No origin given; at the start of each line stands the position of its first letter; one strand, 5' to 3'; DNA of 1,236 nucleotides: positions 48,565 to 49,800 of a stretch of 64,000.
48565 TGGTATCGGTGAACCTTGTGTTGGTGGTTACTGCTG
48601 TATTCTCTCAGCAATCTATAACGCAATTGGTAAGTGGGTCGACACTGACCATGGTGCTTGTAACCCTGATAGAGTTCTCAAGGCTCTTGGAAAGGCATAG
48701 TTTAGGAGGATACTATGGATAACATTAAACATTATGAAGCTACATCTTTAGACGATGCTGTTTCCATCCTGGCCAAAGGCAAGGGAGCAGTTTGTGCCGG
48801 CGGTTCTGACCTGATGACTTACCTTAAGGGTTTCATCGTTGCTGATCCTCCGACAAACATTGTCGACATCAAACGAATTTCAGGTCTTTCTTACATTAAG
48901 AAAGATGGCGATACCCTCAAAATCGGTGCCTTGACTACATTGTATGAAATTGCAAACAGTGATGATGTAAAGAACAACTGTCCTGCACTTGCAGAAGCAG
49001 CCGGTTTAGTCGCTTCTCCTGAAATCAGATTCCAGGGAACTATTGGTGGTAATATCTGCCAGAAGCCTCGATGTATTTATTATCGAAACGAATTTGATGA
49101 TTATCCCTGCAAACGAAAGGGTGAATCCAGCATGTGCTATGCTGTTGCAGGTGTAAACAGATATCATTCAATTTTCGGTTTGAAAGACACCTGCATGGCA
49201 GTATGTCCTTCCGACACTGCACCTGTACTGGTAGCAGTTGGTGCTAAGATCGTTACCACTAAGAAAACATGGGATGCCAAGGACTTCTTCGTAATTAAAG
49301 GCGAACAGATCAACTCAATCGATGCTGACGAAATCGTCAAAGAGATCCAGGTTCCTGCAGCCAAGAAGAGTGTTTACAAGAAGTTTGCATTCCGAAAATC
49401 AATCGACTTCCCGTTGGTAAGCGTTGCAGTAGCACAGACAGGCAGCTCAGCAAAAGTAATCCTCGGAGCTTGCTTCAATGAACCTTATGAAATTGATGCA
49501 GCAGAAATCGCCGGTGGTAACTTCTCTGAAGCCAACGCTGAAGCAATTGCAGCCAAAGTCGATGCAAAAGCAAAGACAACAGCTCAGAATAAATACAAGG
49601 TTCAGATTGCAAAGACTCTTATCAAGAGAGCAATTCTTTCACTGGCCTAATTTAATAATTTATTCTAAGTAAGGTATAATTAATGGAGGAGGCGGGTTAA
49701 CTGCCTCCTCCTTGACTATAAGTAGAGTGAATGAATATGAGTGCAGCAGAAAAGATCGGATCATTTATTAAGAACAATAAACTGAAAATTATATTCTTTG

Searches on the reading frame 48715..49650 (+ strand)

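Call 41: search_protein_families(library=ncbifam, proteins=[window:48715-49650:+], max_evalue=1e-10)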
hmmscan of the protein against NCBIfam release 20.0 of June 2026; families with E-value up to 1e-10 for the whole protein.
window:48715-49650:+ (311 aa): 6 families
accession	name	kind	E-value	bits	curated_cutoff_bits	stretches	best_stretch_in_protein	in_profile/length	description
TIGR03195.1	4hydrxCoA_B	equivalog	3e-42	144.9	404.55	1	4-307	5-316/321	4-hydroxybenzoyl-CoA reductase subunit beta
NF041019.1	glyceraldDH_beta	equivalog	9.3e-35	120.2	350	1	4-116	6-117/280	glyceraldehyde dehydrogenase subunit beta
NF043083.1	XdhB_XDHase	equivalog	1.5e-30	106.3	310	1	5-116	6-117/289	xanthine dehydrogenase subunit XdhB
NF007427.0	PRK09971.1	equivalog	3.9e-28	98.5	287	1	5-116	5-117/292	xanthine dehydrogenase FAD-binding subunit XdhB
TIGR03199.1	pucC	equivalog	1.3e-16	60.7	306.05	1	10-117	2-109/264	xanthine dehydrogenase subunit C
TIGR02963.1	xanthine_xdhA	equivalog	5.4e-14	51.7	467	0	10-115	199-301/468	xanthine dehydrogenase small subunit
